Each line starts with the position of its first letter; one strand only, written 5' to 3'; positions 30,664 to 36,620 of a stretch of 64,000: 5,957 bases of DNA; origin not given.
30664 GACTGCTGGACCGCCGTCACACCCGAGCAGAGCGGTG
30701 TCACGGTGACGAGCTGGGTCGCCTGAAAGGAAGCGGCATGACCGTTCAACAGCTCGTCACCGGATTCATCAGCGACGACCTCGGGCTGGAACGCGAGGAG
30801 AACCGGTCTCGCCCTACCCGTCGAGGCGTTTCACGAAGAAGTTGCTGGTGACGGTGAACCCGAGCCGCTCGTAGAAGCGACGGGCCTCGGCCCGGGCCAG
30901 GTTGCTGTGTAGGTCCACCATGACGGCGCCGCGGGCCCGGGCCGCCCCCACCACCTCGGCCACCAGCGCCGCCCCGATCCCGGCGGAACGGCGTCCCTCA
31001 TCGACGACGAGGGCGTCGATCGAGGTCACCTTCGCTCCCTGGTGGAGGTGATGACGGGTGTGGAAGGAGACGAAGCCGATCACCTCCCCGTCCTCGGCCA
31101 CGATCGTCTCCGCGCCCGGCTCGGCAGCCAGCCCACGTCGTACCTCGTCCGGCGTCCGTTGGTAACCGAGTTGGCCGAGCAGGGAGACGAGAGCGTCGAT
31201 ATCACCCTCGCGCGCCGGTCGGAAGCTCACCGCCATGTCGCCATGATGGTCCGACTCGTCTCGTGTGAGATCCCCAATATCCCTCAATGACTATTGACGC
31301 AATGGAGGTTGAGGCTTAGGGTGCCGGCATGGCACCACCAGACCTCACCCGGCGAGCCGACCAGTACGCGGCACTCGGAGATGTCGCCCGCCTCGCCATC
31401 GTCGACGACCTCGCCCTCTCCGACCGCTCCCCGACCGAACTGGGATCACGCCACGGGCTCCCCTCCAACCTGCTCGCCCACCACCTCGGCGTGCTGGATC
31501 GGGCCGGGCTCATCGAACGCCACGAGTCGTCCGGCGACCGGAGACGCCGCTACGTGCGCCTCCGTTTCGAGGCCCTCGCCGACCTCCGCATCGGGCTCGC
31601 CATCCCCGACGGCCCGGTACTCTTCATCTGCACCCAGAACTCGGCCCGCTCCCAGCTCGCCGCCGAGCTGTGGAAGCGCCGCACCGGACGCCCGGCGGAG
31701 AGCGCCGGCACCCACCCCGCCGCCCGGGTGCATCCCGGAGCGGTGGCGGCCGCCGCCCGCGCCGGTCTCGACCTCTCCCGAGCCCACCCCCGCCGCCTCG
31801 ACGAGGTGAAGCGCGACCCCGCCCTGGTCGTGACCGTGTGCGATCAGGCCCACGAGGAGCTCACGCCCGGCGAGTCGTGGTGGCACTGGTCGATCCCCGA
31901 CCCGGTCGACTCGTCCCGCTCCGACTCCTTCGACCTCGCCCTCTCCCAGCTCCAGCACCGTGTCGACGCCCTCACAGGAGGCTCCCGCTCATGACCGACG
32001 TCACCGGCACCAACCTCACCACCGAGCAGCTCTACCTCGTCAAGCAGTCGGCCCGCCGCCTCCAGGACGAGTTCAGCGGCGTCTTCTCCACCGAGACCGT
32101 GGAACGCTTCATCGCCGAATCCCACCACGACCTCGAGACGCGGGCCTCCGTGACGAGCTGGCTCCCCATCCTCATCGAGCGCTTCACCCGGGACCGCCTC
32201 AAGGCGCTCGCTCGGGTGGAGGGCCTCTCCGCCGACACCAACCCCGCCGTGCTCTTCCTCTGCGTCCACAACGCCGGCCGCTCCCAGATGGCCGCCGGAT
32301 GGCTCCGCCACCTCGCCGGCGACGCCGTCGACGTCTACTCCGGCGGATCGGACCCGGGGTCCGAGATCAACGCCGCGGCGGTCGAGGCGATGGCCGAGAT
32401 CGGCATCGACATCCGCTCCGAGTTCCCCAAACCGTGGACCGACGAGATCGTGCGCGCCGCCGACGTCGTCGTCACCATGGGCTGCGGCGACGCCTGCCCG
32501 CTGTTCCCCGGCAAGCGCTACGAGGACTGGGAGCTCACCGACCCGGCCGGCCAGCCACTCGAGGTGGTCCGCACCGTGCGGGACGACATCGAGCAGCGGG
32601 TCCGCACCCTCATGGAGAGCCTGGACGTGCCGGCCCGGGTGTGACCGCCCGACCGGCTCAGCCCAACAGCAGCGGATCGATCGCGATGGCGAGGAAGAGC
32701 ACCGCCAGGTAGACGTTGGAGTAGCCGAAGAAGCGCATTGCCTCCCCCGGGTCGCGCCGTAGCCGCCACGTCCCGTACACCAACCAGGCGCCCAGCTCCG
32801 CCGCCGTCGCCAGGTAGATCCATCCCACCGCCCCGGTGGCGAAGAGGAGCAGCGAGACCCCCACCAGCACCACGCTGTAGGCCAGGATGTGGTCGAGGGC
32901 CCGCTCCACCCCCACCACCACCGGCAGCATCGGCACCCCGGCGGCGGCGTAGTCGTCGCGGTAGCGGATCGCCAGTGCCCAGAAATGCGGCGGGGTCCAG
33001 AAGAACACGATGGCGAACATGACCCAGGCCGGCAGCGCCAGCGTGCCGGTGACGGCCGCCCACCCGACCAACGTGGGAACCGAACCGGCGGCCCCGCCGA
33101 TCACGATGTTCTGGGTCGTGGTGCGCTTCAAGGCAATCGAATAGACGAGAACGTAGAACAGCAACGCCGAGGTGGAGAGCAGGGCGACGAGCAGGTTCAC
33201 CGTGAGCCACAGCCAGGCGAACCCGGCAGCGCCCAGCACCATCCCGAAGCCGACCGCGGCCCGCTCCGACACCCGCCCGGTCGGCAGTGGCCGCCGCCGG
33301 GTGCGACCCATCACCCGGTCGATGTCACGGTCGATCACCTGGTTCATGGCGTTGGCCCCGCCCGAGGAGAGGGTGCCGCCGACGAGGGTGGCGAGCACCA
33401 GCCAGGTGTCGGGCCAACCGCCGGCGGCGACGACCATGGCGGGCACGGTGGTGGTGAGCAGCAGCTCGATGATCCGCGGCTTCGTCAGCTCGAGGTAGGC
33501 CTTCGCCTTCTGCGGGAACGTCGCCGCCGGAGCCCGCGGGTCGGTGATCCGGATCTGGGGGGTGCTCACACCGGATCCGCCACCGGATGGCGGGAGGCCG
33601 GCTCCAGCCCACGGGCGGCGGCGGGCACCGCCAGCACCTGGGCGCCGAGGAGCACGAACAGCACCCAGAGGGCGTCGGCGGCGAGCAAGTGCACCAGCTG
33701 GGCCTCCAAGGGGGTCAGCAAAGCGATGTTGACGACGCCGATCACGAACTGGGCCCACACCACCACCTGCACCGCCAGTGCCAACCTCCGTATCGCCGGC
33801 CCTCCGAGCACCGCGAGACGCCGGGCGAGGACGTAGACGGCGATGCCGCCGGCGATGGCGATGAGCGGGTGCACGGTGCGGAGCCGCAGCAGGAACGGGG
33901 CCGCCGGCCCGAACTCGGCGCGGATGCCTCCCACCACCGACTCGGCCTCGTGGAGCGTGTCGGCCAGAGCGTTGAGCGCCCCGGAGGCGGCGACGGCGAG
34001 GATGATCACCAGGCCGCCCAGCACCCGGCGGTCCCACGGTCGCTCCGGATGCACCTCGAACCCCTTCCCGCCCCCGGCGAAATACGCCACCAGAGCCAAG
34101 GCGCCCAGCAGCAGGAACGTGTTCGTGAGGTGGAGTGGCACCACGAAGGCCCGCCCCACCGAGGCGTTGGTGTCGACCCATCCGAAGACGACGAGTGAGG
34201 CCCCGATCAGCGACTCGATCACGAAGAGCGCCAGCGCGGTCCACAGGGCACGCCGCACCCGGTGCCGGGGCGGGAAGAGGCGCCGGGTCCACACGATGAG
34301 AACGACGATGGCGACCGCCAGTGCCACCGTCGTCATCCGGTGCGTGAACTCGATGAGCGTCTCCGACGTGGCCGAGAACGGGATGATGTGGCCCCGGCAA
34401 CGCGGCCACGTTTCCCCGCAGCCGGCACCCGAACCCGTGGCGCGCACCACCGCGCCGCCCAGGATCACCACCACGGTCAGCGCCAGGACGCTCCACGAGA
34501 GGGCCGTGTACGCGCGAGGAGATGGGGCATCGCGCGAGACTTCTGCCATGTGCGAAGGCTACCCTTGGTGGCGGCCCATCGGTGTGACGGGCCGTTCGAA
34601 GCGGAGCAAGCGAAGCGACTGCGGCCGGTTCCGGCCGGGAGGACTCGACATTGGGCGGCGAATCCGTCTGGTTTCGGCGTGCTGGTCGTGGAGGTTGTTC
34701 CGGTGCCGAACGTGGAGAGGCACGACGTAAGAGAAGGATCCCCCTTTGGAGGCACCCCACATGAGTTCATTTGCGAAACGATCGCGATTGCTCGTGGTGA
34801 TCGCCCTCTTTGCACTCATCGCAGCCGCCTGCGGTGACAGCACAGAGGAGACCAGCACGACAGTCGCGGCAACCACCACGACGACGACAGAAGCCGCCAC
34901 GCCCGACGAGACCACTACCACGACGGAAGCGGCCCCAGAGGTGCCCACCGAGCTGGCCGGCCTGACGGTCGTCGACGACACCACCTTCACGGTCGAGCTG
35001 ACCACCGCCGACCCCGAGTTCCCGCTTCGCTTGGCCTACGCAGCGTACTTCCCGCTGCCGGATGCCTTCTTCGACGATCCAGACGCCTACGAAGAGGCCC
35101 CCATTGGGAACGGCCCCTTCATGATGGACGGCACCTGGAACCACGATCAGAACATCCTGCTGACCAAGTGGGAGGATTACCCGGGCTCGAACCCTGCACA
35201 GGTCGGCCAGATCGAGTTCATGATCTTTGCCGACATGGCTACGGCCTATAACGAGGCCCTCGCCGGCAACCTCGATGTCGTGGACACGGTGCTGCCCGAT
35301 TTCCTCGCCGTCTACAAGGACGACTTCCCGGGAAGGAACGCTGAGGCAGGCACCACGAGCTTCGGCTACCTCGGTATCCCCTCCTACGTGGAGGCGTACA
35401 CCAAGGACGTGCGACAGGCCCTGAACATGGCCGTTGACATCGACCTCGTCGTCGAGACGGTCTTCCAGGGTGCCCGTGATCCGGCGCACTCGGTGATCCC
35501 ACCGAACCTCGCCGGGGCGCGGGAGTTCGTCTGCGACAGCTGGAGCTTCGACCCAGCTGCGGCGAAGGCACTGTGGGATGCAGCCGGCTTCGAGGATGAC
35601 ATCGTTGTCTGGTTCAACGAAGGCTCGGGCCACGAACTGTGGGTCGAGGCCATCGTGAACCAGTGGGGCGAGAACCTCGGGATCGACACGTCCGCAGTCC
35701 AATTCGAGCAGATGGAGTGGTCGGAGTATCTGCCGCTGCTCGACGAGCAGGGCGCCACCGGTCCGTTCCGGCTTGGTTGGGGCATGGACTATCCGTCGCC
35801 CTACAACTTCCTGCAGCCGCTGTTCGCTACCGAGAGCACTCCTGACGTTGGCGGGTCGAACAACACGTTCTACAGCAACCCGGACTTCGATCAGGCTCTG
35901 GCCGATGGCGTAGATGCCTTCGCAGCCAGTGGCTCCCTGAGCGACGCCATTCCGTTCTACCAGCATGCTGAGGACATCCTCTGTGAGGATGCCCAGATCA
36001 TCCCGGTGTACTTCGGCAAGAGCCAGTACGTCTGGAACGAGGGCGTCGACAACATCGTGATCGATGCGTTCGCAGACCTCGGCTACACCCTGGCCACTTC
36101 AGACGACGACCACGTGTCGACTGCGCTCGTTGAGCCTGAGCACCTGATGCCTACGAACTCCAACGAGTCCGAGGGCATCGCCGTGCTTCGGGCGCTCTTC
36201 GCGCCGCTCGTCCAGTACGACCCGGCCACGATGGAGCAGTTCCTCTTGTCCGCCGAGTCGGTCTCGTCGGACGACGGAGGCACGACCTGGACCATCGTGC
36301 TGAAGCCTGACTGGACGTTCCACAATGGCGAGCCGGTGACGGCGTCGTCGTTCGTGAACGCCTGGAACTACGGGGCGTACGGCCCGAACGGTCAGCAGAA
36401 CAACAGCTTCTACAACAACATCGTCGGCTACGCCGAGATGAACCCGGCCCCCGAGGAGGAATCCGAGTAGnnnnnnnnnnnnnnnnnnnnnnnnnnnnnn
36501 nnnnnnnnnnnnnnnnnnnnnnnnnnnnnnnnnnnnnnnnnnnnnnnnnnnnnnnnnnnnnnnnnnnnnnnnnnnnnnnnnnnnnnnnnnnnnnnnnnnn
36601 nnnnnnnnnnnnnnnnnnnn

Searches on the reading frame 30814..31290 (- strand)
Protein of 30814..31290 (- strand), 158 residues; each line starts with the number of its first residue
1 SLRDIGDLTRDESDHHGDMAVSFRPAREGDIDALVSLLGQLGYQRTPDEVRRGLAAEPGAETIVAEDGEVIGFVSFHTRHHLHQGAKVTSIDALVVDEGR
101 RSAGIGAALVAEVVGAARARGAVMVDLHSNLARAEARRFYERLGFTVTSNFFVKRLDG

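Call 39: search_protein_families(library=pfam, proteins=[window:30814-31290:-], max_evalue=0.0001)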
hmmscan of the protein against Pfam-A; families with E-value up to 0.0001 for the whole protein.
window:30814-31290:- (158 aa): 4 families
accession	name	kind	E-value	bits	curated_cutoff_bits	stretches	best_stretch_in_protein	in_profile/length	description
PF00583.31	Acetyltransf_1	-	2.4e-16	60.5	20.7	1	55-145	29-116/116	Acetyltransferase (GNAT) family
PF13508.13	Acetyltransf_7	-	1.1e-13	51.7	27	1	60-146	3-83/84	Acetyltransferase (GNAT) domain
PF13673.13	Acetyltransf_10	-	8.9e-10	39.1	23.6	1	48-152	20-114/128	Acetyltransferase (GNAT) domain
PF08445.16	FR47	-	3.2e-06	27.5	22.1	1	87-148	20-80/86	FR47-like protein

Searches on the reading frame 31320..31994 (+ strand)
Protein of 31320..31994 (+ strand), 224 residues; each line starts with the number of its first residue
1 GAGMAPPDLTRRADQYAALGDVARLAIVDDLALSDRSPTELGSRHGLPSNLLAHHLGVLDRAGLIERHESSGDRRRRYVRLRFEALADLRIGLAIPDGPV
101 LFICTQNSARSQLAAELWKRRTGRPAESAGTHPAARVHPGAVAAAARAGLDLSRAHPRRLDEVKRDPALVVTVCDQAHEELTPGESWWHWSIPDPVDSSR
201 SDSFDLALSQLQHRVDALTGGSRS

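Call 39: search_protein_families(library=pfam, proteins=[window:31320-31994:+], max_evalue=0.0001)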
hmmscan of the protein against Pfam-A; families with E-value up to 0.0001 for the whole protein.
window:31320-31994:+ (224 aa): 1 family
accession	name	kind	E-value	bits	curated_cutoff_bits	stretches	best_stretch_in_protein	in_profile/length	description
PF01451.26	LMWPc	-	1.1e-13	52.1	23.2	1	100-218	1-143/144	Low molecular weight phosphotyrosine protein phosphatase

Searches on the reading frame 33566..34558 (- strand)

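Call 39: search_protein_families(library=pfam, proteins=[window:33566-34558:-], max_evalue=0.0001)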
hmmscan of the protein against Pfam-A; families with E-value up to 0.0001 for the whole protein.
window:33566-34558:- (330 aa): 1 family
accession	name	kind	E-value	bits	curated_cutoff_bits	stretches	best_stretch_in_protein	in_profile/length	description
PF02628.20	COX15-CtaA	-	5.5e-33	114.8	29.9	1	20-301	3-321/322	Cytochrome oxidase assembly protein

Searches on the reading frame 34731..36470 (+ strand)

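Call 39: search_protein_families(library=pfam, proteins=[window:34731-36470:+], max_evalue=0.0001)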
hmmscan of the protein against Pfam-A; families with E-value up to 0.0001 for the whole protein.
window:34731-36470:+ (579 aa): 1 family
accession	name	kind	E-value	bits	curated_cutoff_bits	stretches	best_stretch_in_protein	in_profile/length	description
PF00496.27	SBP_bac_5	-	4.1e-58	197.7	32.4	2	41-368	36-364/368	Bacterial extracellular solute-binding proteins, family 5 Middle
